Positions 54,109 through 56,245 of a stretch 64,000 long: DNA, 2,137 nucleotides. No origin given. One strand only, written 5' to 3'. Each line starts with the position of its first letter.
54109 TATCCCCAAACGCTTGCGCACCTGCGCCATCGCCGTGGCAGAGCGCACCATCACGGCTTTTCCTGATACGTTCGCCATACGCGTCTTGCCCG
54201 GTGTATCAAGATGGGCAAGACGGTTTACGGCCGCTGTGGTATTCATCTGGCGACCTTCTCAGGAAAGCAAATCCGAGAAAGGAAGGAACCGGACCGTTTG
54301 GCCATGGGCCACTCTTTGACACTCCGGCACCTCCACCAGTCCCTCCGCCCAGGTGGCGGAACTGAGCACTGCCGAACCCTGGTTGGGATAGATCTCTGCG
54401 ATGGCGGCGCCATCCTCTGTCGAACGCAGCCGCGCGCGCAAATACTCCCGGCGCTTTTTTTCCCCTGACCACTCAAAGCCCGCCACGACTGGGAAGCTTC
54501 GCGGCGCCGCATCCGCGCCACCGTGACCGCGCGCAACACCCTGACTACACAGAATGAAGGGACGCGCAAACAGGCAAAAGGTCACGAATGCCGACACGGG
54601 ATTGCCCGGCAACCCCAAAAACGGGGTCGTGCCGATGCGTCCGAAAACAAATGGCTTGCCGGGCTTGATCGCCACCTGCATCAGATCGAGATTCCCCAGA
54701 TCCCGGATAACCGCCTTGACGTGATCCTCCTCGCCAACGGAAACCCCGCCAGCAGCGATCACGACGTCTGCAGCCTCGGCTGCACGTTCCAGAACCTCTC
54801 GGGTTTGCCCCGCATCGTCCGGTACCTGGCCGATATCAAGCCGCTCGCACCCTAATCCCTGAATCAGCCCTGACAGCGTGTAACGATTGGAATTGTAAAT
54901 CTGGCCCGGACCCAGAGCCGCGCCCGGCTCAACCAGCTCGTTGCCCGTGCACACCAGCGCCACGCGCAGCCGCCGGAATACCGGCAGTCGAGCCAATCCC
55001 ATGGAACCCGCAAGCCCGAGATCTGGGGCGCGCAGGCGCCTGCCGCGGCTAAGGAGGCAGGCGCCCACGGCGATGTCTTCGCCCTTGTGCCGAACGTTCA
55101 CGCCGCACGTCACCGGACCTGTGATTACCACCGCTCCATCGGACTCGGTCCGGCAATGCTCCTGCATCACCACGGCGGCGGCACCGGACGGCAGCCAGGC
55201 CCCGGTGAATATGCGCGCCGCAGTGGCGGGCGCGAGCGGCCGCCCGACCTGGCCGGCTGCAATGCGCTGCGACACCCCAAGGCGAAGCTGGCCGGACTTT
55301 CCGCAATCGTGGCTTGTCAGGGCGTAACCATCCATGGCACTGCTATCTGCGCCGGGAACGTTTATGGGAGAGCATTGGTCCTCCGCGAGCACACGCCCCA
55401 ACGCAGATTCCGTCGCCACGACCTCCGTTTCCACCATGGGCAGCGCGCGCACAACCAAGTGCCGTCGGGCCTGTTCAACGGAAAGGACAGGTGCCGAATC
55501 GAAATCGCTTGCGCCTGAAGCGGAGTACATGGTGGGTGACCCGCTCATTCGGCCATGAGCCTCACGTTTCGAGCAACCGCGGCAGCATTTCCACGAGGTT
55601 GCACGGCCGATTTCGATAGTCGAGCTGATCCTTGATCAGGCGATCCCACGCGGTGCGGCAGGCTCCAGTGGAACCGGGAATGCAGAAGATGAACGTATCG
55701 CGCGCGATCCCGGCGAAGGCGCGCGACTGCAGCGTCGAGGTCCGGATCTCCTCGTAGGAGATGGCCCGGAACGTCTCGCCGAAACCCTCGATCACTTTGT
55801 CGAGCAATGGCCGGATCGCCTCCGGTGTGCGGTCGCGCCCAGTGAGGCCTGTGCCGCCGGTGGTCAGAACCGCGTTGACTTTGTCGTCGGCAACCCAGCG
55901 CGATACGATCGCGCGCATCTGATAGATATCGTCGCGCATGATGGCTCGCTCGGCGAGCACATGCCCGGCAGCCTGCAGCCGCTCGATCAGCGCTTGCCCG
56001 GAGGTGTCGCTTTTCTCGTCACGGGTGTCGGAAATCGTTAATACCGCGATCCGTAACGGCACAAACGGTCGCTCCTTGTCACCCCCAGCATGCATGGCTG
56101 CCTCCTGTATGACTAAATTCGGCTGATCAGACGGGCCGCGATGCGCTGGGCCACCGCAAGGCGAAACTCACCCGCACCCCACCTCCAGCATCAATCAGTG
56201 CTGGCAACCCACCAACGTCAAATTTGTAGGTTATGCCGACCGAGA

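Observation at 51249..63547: Self-contained Mo/sulfur module: Ttr-type BCA oxidoreductase, TorD chaperone, tandem TusA, private TatA and a Moco biosynthesis set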

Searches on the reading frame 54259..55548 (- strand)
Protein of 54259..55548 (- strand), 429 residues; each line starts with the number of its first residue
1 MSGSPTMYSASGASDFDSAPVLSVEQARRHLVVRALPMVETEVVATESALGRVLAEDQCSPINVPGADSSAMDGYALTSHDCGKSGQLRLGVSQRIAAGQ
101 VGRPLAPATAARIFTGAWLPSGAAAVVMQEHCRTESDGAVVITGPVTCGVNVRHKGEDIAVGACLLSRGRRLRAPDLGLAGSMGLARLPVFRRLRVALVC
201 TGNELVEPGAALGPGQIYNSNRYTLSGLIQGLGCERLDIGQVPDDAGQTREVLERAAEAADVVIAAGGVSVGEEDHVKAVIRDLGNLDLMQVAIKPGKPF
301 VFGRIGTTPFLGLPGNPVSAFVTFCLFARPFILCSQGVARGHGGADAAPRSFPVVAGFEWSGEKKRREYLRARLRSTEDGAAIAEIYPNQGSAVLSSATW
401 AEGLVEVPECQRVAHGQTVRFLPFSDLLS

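Call 4: search_protein_families(library=pfam, proteins=[window:54259-55548:-], max_evalue=0.01)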
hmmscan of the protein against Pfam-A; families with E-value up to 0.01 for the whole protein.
window:54259-55548:- (429 aa): 4 families
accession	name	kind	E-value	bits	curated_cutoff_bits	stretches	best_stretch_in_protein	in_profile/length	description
PF03453.22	MoeA_N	-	2.5e-41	141.5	30.8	1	22-184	1-160/160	MoeA N-terminal region (domain I and II)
PF00994.29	MoCF_biosynth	-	2.3e-28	99.2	26.6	1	198-332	2-142/144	Probable molybdopterin binding domain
PF03454.20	MoeA_C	-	4.3e-15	56.1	22.1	1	354-424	2-72/72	MoeA C-terminal region (domain IV)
PF00885.24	DMRL_synthase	-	0.0028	18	26.7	1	253-304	52-103/139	6,7-dimethyl-8-ribityllumazine synthase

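Call 5: search_protein_families(library=ncbifam, proteins=[window:54259-55548:-], max_evalue=0.01)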
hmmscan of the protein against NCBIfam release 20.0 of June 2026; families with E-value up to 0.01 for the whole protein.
window:54259-55548:- (429 aa): 9 families
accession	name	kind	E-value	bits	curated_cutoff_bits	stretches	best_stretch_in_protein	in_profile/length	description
NF007960.1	PRK10680.1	equivalog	7.7e-115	383.9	440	1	22-424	1-401/401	molybdopterin molybdotransferase MoeA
NF011060.0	PRK14491.1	equivalog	8e-110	368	532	1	11-428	189-598/598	bifunctional molybdopterin-guanine dinucleotide biosynthesis adaptor protein MobB/molybdopterin molybdotransferase MoeA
NF011068.0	PRK14498.1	equivalog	8.9e-90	301.6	534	1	22-424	10-410/647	molybdopterin biosynthesis protein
NF050098.1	MoeA_actino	exception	7.8e-87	291.6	560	1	24-420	3-396/400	molybdopterin molybdotransferase MoeA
NF045515.2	Glp_gephyrin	equivalog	1.2e-86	291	475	1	24-422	3-401/403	molybdotransferase-like divisome protein Glp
NF011067.0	PRK14497.1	equivalog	5e-59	200.3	536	1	23-324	12-310/546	putative molybdopterin biosynthesis protein MoeA/unknown domain fusion protein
TIGR00177.1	molyb_syn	domain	4.1e-30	104.7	85.35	1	194-330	2-148/148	molybdenum cofactor synthesis domain-containing protein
NF001813.0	PRK00549.1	equivalog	7.6e-05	21.9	379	1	204-289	4-89/414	competence/damage-inducible protein A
TIGR00200.1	cinA_nterm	subfamily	0.0014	17.4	243.15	1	196-281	4-82/414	CinA family nicotinamide mononucleotide deamidase-related protein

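Call 73: search_protein_families(library=ncbifam, proteins=[L103:4330-4722:+, L103:19967-20395:+], max_evalue=0.00001)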
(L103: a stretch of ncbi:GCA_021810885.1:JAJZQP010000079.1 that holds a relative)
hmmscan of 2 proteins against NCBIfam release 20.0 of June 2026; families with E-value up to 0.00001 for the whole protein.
L103:4330-4722:+ (130 aa): 0 families

L103:19967-20395:+ (142 aa): 2 families
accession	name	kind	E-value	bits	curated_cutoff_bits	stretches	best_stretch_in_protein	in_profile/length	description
NF001195.0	PRK00162.1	equivalog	6.1e-09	36.1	102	1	82-118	59-95/108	thiosulfate sulfurtransferase GlpE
NF006444.0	PRK08762.1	equivalog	1.5e-07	30.4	449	1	8-117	16-105/387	molybdopterin-synthase adenylyltransferase MoeB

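Call 93: search_protein_families(library=pfam, proteins=[L103:18531-18779:+, L103:4330-4722:+], max_evalue=0.05)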
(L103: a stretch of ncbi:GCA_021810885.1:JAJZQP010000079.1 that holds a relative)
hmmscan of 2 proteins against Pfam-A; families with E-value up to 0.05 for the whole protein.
L103:18531-18779:+ (82 aa): 0 families

L103:4330-4722:+ (130 aa): 0 families

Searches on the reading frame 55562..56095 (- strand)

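Call 4: search_protein_families(library=pfam, proteins=[window:55562-56095:-], max_evalue=0.01)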
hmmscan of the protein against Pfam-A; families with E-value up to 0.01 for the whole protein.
window:55562-56095:- (177 aa): 1 family
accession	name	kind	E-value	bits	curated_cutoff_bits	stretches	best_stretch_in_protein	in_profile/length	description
PF00994.29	MoCF_biosynth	-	3.6e-29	101.8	26.6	1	17-158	1-142/144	Probable molybdopterin binding domain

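Call 5: search_protein_families(library=ncbifam, proteins=[window:55562-56095:-], max_evalue=0.01)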
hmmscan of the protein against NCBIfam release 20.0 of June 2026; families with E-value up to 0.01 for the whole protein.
window:55562-56095:- (177 aa): 4 families
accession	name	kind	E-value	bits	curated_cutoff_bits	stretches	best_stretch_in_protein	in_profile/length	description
TIGR02667.1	moaB_proteo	equivalog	1.1e-80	269.1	222.4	1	10-171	1-162/163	molybdenum cofactor biosynthesis protein B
TIGR00177.1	molyb_syn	domain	2e-31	109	85.35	1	14-155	2-147/148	molybdenum cofactor synthesis domain-containing protein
NF002947.1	PRK03604.1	equivalog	3.6e-30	105.2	285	1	14-152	146-284/301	bifunctional molybdenum cofactor biosynthesis protein MoaC/MoaB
NF006932.0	PRK09417.1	equivalog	2.8e-22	79.1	158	1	14-153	4-146/193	molybdopterin adenylyltransferase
